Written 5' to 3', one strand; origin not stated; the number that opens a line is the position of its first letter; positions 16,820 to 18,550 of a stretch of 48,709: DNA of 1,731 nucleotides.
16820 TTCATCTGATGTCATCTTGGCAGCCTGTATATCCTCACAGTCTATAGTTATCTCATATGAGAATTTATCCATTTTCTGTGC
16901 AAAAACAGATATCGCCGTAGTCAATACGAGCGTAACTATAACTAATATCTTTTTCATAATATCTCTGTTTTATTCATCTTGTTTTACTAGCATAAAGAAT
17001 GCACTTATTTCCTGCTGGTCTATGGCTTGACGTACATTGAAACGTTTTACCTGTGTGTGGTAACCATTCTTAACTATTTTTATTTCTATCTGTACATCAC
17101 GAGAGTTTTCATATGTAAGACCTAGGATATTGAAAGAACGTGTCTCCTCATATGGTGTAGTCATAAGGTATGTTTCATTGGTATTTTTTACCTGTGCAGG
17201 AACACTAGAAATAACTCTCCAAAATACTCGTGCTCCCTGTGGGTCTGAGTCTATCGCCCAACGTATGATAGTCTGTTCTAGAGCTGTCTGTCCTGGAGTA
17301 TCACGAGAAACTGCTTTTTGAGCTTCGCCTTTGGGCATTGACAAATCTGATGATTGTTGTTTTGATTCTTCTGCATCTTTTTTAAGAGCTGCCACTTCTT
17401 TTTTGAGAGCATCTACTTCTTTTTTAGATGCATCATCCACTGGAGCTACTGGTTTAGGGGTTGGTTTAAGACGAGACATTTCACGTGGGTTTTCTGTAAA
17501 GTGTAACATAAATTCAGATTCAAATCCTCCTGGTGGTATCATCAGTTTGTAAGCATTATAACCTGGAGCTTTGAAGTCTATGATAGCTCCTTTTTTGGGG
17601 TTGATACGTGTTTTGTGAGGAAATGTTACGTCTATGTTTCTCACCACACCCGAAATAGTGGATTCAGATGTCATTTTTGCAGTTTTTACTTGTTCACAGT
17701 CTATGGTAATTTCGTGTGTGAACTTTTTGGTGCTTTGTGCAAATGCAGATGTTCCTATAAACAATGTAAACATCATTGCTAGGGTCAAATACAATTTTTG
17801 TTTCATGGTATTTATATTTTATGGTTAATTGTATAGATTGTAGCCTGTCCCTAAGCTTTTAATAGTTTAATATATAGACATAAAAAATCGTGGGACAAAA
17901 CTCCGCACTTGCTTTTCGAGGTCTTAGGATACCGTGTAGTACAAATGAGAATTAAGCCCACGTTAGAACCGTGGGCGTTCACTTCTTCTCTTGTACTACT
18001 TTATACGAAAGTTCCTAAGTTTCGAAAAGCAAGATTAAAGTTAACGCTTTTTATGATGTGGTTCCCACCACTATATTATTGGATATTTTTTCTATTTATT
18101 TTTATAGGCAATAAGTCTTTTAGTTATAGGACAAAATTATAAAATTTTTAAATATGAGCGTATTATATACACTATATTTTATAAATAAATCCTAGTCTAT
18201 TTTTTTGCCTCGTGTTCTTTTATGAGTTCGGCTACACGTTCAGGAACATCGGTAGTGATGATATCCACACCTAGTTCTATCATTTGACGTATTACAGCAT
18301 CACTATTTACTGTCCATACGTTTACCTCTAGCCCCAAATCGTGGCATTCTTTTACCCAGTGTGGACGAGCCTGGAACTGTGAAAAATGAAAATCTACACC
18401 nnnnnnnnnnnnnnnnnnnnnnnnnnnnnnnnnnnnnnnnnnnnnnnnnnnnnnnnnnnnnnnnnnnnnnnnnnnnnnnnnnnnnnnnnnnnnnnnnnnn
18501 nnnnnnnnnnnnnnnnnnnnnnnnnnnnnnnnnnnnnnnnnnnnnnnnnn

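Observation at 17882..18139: Unrecognised rod-like structured RNA between a promoter box and the tandem PEGA-like genes (candidate novel leader/attenuator or sRNA)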

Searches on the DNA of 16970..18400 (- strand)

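Call 6: search_rna_families(source=window, start=17600, end=18400, threshold=evalue, max_evalue=10, show_alignments=3)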
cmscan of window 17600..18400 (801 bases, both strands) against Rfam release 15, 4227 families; matches with E-value up to 10: 3.
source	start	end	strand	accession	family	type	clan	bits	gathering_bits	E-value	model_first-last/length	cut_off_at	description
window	18150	18210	+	RF02077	STnc220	Gene; sRNA;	-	20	60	1.3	1-79/79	no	Salmonella enterica sRNA STnc220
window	17798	17863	+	RF04319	BTncRNA_FopS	Gene; sRNA;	-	17.2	56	6.7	1-71/71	no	Bacteroidetes FopS (family of paralogous sRNAs)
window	17719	17787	-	RF00284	SNORD74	Gene; snRNA; snoRNA; CD-box;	CL00069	15.4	41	2.2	1-80/80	no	Small nucleolar RNA SNORD74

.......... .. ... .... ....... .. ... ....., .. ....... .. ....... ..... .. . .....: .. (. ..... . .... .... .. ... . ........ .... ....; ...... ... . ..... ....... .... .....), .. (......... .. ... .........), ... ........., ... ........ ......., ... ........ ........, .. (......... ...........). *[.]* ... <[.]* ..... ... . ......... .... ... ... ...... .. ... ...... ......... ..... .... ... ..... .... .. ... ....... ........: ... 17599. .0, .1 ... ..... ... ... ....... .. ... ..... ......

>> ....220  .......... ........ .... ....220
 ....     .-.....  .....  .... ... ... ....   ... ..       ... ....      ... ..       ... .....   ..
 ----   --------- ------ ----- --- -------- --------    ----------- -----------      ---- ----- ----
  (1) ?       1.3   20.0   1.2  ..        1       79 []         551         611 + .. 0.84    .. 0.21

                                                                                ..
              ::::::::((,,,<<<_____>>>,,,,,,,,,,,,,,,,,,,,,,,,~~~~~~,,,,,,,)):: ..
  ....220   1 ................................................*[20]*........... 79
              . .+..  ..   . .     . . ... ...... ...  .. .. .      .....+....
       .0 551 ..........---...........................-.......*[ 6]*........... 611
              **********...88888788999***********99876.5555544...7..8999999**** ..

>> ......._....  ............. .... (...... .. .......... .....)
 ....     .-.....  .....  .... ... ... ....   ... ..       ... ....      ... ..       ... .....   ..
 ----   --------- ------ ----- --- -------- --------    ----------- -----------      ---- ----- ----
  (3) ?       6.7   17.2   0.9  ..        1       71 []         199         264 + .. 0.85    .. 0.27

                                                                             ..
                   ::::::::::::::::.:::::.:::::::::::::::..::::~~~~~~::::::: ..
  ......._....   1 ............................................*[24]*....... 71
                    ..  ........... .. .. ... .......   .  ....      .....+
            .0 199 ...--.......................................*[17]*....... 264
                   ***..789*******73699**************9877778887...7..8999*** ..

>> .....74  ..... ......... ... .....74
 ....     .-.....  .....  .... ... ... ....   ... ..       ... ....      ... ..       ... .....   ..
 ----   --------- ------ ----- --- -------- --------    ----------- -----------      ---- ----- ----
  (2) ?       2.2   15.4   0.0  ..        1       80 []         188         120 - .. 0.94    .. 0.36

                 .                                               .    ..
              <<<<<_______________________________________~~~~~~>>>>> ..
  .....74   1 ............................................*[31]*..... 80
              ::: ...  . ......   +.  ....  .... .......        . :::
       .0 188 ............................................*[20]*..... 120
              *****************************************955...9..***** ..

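Call 52: build_rna_model(alignment_id=A1, structure=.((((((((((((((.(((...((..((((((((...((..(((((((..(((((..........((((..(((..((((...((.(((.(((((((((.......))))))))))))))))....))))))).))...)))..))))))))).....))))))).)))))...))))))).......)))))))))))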
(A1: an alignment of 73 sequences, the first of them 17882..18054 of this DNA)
Model R1 built from alignment A1 (73 sequences, 198 columns); structure: as given.
model positions 171; base pairs 66; branch points 0; effective number of sequences 3.36; information 0.59 bits per position. Calibrated on 0.2 Mb of random sequence (short: E-values are rough).
structure used (alignment columns):
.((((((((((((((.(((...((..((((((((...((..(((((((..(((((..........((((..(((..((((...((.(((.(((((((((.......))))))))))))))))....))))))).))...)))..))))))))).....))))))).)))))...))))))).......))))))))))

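Call 53: search_with_rna_model(model_id=R1, source=window, max_evalue=10, show_alignments=2)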
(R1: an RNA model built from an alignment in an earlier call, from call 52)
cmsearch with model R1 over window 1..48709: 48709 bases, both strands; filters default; matches with E-value up to 10: 2.
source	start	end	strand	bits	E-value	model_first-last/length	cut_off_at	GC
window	17882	18054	-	122.5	1.5e-27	1-171/171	no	0.39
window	17908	18035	+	12.1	0.37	12-156/171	no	0.41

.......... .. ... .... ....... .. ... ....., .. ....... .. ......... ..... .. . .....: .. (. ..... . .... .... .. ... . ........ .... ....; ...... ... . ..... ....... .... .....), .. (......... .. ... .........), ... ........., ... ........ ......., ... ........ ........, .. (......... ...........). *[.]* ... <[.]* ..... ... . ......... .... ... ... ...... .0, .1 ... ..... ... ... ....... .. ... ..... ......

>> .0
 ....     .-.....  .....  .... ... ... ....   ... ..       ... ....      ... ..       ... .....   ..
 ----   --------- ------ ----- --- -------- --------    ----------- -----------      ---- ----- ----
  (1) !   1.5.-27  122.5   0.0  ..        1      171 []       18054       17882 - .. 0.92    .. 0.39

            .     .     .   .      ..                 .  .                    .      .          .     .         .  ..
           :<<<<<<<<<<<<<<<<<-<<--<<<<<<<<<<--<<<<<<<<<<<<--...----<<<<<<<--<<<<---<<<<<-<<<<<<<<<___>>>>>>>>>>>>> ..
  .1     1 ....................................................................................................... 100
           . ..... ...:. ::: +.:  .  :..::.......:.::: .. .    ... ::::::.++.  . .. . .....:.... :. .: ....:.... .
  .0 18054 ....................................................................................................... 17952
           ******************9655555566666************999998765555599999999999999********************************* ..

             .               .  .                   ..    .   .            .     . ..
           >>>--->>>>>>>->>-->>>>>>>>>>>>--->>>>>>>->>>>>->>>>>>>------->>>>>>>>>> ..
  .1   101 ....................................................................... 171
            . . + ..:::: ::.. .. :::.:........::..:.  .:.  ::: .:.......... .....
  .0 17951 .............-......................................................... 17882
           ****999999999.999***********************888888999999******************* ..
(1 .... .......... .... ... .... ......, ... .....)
